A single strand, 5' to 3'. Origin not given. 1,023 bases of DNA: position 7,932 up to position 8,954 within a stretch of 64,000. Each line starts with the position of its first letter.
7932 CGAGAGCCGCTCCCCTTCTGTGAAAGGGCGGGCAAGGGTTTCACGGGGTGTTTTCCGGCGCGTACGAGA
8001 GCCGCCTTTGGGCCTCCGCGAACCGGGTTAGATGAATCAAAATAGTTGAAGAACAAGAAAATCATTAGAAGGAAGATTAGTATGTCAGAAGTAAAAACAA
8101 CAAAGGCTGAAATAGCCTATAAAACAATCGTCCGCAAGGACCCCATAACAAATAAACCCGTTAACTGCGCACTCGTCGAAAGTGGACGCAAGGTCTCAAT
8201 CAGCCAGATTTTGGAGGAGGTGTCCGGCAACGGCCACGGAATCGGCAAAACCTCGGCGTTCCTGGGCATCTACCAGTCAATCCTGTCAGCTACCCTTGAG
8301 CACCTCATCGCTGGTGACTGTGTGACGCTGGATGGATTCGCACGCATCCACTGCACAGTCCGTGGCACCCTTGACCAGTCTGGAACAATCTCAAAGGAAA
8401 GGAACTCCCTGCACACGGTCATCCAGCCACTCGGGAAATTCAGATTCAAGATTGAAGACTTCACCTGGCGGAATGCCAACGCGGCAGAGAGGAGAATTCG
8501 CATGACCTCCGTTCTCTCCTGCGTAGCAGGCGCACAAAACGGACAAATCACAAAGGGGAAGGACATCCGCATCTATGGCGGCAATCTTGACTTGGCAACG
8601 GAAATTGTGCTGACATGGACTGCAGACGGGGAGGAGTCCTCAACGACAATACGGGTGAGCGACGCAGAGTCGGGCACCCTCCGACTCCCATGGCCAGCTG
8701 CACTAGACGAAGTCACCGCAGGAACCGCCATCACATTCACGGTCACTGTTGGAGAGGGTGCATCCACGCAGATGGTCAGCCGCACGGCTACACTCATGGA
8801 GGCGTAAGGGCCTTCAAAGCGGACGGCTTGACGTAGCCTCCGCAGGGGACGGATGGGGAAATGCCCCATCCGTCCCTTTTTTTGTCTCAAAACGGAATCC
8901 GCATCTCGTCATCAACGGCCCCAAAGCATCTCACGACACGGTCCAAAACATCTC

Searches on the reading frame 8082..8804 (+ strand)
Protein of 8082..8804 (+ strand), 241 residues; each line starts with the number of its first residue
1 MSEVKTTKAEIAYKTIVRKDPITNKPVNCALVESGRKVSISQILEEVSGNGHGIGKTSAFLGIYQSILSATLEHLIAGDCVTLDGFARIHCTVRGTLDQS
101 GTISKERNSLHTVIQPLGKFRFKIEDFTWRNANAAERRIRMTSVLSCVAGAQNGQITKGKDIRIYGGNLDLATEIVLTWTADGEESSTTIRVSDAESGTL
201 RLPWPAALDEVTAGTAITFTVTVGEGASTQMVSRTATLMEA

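Call 101: search_protein_families(library=ncbifam, proteins=[window:8082-8804:+], max_evalue=0.1)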
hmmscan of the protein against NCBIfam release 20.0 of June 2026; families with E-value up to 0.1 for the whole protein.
window:8082-8804:+ (241 aa): 0 families

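Call 104: search_protein_families(library=pfam, proteins=[window:8082-8804:+], max_evalue=0.001)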
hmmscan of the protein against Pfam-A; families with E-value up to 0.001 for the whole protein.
window:8082-8804:+ (241 aa): 1 family
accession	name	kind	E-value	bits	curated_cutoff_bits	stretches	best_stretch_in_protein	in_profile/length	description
PF14848.11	HU-DNA_bdg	-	6.8e-05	23.3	30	1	15-124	4-114/124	DNA-binding domain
